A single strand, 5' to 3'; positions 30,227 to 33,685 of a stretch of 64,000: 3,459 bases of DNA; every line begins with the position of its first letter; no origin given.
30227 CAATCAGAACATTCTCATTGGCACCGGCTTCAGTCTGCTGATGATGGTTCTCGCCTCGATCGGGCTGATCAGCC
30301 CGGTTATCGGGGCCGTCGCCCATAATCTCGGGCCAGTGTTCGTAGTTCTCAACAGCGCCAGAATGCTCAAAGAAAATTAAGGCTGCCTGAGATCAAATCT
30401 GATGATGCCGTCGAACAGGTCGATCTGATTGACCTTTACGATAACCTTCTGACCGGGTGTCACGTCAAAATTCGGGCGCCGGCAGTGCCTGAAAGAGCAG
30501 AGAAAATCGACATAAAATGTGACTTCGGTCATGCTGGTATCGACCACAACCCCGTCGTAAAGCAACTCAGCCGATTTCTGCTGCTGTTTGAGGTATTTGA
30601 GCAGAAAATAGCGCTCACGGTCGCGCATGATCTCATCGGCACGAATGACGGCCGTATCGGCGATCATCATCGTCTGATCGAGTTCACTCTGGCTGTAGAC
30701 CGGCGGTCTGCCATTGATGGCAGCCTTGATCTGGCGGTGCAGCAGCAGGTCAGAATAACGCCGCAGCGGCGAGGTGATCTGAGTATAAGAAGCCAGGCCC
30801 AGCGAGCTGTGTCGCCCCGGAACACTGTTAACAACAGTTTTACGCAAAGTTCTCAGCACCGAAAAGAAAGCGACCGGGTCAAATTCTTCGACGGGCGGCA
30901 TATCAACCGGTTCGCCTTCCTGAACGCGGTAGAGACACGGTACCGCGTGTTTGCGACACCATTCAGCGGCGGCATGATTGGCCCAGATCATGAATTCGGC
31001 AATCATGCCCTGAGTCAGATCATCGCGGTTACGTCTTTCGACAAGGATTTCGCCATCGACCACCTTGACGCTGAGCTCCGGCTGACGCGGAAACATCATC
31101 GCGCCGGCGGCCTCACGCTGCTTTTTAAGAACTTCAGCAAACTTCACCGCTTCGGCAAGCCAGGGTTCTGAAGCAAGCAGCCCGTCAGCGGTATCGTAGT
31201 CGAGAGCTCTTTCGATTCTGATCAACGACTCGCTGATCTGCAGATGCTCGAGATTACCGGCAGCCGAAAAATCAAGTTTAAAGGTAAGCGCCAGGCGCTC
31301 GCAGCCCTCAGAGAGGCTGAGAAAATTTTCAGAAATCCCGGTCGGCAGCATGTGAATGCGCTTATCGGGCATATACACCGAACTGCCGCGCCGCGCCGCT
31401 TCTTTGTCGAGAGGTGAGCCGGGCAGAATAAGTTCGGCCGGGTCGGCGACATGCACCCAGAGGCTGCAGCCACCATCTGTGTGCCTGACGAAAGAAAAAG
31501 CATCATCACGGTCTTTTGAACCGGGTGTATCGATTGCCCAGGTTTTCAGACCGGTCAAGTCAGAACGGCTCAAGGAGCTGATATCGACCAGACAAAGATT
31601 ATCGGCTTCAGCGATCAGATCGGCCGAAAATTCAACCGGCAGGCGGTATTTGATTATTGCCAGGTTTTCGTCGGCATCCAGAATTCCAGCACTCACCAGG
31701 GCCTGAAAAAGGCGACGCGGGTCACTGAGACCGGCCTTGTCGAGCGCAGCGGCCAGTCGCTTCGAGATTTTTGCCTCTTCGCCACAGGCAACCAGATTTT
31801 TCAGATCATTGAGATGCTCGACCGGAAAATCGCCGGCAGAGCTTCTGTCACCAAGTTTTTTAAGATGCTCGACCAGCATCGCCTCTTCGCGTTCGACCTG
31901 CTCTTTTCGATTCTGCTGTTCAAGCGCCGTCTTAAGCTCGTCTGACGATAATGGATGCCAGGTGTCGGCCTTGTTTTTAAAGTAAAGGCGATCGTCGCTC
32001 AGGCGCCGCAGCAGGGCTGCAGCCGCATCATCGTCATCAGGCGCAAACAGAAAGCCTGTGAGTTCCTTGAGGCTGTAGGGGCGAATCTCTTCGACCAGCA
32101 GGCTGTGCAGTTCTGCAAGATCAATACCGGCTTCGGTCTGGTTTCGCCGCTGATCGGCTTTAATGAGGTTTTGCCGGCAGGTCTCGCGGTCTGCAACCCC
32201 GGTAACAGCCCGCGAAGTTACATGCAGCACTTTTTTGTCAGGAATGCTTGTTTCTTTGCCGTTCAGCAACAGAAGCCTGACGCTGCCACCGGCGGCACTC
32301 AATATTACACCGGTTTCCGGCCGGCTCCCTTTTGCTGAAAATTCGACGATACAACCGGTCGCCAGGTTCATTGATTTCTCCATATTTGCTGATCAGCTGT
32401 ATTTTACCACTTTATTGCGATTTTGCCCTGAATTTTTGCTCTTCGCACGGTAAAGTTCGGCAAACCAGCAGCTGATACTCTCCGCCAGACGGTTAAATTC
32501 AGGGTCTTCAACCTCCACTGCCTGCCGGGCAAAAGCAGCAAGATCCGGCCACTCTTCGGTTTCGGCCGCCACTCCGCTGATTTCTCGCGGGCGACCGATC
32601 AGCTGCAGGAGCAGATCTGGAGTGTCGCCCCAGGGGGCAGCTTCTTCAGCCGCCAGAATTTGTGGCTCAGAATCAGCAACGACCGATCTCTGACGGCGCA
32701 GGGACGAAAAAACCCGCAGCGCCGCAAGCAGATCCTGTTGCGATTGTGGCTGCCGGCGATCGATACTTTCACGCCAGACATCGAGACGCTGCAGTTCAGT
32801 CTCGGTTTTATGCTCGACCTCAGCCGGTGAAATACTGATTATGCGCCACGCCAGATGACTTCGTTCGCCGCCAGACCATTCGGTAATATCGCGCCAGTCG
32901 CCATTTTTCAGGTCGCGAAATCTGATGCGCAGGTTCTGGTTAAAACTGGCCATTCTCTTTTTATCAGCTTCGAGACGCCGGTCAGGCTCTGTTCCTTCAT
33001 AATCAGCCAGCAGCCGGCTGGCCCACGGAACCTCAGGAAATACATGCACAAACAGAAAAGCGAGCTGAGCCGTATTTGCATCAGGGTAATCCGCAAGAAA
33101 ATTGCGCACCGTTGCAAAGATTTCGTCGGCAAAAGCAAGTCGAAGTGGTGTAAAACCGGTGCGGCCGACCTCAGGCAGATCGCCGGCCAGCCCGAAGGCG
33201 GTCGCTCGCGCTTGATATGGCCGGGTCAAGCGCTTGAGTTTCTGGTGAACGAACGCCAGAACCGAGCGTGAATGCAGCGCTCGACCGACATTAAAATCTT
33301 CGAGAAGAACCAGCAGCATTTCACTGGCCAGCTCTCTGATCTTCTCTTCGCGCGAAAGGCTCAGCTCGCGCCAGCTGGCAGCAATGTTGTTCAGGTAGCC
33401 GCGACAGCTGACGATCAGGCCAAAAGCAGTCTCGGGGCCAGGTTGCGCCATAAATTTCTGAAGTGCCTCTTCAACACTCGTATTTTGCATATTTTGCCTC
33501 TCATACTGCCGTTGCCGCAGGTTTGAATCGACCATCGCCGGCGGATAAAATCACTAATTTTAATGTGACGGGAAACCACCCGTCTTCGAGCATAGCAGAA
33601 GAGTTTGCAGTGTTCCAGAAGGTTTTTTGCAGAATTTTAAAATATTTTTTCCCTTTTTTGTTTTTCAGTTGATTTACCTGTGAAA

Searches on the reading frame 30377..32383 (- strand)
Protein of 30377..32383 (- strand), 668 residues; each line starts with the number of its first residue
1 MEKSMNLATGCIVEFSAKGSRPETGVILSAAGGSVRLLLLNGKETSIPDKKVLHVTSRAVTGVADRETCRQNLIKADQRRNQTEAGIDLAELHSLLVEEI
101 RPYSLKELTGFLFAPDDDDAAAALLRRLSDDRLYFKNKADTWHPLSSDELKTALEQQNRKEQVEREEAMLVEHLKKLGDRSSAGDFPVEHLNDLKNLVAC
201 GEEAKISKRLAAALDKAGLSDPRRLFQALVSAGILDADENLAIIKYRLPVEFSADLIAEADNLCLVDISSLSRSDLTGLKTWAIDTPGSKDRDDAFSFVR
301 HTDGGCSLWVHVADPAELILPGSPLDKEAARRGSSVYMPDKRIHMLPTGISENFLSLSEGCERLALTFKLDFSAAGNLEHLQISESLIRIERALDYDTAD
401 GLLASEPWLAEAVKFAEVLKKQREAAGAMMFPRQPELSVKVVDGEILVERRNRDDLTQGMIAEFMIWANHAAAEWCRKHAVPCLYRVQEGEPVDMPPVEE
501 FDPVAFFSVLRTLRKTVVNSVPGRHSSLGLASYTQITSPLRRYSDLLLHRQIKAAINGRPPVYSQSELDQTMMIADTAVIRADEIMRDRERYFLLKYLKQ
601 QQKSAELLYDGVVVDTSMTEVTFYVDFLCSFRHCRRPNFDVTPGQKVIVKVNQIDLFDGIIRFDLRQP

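Call 3: search_protein_families(library=pfam, proteins=[window:30377-32383:-], max_evalue=0.1)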
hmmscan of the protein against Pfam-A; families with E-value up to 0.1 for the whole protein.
window:30377-32383:- (668 aa): 3 families
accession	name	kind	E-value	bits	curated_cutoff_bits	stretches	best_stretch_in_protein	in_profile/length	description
PF00773.25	RNB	-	1.1e-71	242.2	29.3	2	273-490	1-229/326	RNB domain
PF23161.1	HTH_RNase_II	-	1.7e-07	32.4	24.7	1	154-241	5-95/95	Double HTH domain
PF25255.1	wH_RNase_II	-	0.00011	22.7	27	1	92-144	18-73/78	Ribonuclease II, winged helix domain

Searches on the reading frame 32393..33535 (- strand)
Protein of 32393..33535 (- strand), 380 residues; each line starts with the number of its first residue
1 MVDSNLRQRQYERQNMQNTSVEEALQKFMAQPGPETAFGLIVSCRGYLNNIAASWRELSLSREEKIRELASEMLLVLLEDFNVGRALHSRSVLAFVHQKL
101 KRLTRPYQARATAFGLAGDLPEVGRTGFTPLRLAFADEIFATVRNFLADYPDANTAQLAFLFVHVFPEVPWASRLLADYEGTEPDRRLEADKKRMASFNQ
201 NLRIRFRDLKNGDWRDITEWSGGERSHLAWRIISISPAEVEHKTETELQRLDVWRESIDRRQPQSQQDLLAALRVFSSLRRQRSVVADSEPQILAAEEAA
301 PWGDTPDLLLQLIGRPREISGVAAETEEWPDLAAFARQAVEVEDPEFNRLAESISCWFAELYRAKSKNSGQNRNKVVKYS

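Call 3: search_protein_families(library=pfam, proteins=[window:32393-33535:-], max_evalue=0.1)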
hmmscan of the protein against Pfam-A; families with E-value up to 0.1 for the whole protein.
window:32393-33535:- (380 aa): 0 families

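Call 4: search_protein_families(library=ncbifam, proteins=[window:32393-33535:-], max_evalue=0.1)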
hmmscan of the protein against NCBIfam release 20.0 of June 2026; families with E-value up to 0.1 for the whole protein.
window:32393-33535:- (380 aa): 0 families

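Call 6: search_protein_families(library=padloc, proteins=[window:32393-33535:-], max_evalue=0.1)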
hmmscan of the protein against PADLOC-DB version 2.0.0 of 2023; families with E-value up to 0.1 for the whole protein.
window:32393-33535:- (380 aa): 1 family
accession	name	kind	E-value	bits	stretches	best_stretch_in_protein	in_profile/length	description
PDLC03979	PD-Lambda-2_A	-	0.06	12.1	0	245-285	17-57/97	-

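Call 43: search_solved_structures(query=A4, max_evalue=10, show_alignments=2)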
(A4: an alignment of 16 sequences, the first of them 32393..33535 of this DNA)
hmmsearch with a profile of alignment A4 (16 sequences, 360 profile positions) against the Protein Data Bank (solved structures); distinct sequences matched with E-value up to 10: 0.

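Call 44: search_protein_families(library=pfam, alignment_id=A4, max_evalue=1)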
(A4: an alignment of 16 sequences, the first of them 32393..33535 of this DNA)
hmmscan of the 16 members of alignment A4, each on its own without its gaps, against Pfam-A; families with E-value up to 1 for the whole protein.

A. member 1, window:32393-33535:- (380 aa): 0 families

B. families by the number of members that match (of 16 scanned): 14 families
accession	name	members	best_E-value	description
PF14767.12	RPA_interact_M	2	0.046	Replication protein A interacting middle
PF24965.1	TRS130_4HB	2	0.057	TRS130-like four helical bundle domain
PF08045.16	CDC14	2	0.071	Cell division control protein 14, SIN component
PF18653.6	Arcadin_1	1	0.0066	Arcadin 1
PF10360.14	DUF2433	1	0.03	Protein of unknown function (DUF2433)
PF25792.1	BREX_BrxC_helical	1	0.076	BREX ATP-binding protein BrxC alpha helical domain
PF11871.13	DUF3391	1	0.088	Domain of unknown function (DUF3391)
PF01601.21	CoV_S2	1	0.093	Coronavirus spike glycoprotein S2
PF21727.2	DUF6863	1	0.11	Family of unknown function (DUF6863)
PF16751.10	RsdA_SigD_bd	1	0.12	Anti-sigma-D factor RsdA to sigma factor binding region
PF07870.16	DUF1657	1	0.12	Protein of unknown function (DUF1657)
PF09268.16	Clathrin-link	1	0.14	Clathrin, heavy-chain linker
PF22859.1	IBIN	1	0.27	Induced by infection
PF19286.4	ZSWIM1-3_C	1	0.55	Zinc finger SWIM domain-containing protein 1/3, C-terminal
